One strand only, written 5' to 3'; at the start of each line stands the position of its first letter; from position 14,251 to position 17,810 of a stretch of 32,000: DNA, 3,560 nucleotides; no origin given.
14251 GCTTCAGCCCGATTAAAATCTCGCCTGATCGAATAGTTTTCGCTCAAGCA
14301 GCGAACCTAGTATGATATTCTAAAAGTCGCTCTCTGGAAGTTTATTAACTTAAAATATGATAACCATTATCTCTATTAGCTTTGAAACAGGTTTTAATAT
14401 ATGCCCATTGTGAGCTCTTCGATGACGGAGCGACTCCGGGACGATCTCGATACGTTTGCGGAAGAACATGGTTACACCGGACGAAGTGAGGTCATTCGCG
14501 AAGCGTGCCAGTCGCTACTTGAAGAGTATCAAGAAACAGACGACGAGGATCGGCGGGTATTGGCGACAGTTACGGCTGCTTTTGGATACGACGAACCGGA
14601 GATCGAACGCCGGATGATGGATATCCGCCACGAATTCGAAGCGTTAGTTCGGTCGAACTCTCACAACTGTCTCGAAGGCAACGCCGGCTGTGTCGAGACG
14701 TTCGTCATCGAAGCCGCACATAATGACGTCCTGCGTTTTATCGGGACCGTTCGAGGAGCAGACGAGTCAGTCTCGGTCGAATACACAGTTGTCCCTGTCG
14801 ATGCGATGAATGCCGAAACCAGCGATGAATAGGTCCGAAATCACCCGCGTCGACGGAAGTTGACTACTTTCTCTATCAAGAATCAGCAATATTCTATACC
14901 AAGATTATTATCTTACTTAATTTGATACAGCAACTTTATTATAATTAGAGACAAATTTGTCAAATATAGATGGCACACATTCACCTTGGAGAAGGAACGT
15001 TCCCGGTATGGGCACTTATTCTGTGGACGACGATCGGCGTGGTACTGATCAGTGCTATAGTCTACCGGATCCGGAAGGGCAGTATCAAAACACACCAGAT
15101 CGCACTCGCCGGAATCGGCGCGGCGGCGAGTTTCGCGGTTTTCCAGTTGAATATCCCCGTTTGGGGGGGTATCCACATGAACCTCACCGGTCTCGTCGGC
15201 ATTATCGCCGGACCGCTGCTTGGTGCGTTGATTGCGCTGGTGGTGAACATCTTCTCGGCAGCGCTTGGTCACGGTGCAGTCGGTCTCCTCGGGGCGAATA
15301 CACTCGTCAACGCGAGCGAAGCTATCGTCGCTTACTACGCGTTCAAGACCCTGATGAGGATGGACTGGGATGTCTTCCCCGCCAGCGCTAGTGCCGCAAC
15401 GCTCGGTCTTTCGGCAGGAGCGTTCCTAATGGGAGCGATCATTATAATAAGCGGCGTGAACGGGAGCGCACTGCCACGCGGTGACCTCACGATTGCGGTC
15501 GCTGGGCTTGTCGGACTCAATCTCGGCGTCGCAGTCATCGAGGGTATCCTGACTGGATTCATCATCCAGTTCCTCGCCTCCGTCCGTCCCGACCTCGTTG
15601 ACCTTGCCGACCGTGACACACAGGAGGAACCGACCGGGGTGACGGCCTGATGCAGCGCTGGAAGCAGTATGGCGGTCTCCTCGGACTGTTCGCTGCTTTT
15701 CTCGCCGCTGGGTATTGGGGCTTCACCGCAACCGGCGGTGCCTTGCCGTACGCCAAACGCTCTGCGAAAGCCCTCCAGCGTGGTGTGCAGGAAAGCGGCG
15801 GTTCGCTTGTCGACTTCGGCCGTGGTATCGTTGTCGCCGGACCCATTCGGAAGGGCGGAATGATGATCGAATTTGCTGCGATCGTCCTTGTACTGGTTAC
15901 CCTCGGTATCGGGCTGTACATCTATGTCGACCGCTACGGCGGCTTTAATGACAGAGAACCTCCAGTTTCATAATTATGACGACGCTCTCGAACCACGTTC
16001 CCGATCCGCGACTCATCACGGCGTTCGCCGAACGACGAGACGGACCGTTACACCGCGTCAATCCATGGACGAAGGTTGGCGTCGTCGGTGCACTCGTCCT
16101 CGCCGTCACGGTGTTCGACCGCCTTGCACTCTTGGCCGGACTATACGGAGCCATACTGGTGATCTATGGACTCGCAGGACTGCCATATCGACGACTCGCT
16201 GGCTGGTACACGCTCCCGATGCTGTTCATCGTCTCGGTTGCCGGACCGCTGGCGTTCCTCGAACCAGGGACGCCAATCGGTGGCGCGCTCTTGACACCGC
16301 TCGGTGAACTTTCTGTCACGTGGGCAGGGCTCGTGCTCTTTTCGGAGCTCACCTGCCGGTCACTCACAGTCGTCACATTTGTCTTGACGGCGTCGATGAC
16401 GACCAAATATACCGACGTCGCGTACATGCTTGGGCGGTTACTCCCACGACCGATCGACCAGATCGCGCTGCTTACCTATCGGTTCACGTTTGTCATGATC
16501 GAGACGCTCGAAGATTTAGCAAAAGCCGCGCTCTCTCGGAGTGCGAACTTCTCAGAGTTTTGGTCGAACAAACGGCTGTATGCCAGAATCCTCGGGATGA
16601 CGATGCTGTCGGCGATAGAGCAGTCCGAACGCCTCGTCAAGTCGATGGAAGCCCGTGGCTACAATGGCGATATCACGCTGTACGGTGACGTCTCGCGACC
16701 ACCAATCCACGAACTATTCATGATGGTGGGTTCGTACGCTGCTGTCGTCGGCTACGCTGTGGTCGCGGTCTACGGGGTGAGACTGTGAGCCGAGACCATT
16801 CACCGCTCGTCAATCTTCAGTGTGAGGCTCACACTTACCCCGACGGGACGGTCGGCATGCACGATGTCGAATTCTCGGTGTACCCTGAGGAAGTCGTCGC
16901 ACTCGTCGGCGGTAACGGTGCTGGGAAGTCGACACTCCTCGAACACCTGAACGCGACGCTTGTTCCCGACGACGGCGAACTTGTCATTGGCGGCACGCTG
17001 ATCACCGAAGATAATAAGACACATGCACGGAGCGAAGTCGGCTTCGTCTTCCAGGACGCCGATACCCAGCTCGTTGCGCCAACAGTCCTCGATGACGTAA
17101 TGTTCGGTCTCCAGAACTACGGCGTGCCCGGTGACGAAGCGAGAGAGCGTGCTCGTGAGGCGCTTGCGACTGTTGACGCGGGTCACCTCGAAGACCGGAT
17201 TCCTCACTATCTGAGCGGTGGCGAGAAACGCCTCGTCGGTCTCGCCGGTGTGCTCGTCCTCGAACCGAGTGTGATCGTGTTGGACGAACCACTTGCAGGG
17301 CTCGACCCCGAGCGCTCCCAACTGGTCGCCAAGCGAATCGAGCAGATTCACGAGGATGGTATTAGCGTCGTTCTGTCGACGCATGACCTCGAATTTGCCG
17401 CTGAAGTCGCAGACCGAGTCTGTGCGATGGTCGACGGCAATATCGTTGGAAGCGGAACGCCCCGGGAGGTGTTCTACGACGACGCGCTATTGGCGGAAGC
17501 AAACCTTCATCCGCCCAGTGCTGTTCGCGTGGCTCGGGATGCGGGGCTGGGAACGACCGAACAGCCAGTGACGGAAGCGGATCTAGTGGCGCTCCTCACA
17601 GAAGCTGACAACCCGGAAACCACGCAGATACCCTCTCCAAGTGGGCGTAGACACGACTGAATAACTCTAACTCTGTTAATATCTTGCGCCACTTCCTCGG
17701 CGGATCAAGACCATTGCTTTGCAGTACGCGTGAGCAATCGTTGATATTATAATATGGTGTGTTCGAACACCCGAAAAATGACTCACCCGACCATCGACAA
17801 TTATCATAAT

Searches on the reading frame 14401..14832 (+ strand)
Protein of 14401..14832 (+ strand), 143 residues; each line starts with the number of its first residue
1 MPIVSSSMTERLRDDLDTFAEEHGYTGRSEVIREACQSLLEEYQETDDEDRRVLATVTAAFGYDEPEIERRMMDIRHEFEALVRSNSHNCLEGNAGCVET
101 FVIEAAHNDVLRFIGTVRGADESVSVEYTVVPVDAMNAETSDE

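Call 86: search_protein_families(library=pfam, proteins=[window:14401-14832:+], max_evalue=0.001)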
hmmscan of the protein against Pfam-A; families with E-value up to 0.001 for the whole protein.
window:14401-14832:+ (143 aa): 1 family
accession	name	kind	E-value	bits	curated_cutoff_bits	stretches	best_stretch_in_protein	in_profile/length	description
PF08753.17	NikR_C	-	3.9e-08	33.8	22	1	55-129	2-75/77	NikR C terminal nickel binding domain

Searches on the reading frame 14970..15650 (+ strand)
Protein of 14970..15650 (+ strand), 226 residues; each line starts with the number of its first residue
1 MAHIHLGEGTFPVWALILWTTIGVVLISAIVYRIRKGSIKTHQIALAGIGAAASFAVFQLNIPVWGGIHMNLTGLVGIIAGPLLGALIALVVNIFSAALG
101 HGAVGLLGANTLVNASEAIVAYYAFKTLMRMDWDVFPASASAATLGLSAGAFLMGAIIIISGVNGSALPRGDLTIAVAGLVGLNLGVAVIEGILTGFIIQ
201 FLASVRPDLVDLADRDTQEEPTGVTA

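Call 62: search_protein_families(library=pfam, proteins=[window:14970-15650:+], max_evalue=0.01)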
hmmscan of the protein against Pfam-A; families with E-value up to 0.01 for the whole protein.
window:14970-15650:+ (226 aa): 2 families
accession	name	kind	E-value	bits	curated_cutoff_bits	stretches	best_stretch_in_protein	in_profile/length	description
PF01891.21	CbiM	-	6.5e-34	118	23.1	1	5-209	1-205/205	Cobalt uptake substrate-specific transmembrane region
PF12822.12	ECF_trnsprt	-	0.00067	20.2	30.7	1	43-202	2-164/169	ECF transporter, substrate-specific component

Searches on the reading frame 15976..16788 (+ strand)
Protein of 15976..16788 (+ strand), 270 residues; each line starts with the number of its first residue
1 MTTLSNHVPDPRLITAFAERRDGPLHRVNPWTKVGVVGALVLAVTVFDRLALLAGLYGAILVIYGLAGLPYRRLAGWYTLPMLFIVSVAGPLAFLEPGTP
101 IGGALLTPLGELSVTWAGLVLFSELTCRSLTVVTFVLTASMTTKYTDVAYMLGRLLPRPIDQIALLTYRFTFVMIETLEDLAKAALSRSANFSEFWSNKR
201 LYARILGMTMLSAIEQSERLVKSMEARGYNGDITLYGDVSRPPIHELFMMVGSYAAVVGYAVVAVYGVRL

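Call 62: search_protein_families(library=pfam, proteins=[window:15976-16788:+], max_evalue=0.01)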
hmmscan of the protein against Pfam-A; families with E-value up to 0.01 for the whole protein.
window:15976-16788:+ (270 aa): 1 family
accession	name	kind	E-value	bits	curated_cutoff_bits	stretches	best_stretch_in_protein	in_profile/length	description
PF02361.21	CbiQ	-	3.3e-30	105.8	25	1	24-231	4-210/216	Cobalt transport protein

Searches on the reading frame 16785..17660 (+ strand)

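Call 62: search_protein_families(library=pfam, proteins=[window:16785-17660:+], max_evalue=0.01)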
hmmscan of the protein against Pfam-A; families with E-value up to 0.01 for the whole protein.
window:16785-17660:+ (291 aa): 11 families
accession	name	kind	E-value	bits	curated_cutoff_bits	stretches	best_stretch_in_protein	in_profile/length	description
PF00005.33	ABC_tran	-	4.5e-30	105.5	25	1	26-171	2-137/137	ABC transporter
PF13304.12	AAA_21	-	6e-15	56.5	27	2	126-204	221-302/304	AAA domain, putative AbiEii toxin, Type IV TA system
PF02463.25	SMC_N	-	2.2e-08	34.3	40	1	35-211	24-207/220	RecF/RecN/SMC N terminal domain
PF13555.12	AAA_29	-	1.8e-05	24.8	27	1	26-62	13-49/61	P-loop containing region of AAA domain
PF04310.18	MukB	-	0.00058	20.1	23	1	35-68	26-59/226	MukB N-terminal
PF13476.12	AAA_23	-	0.001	20.2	27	1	28-61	15-45/201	AAA domain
PF09818.15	ABC_ATPase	-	0.0014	18.2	23.2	0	34-93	78-136/283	P-loop domain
PF13175.12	AAA_15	-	0.0034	17.5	32.1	0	36-57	24-45/374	AAA ATPase domain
PF13166.12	AAA_13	-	0.0043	16.2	36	0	160-211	526-580/713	AAA domain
PF13521.12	AAA_28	-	0.0077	16.9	27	0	38-58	2-22/164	AAA domain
PF03193.22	RsgA_GTPase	-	0.0085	16.4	30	0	34-58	105-129/174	RsgA GTPase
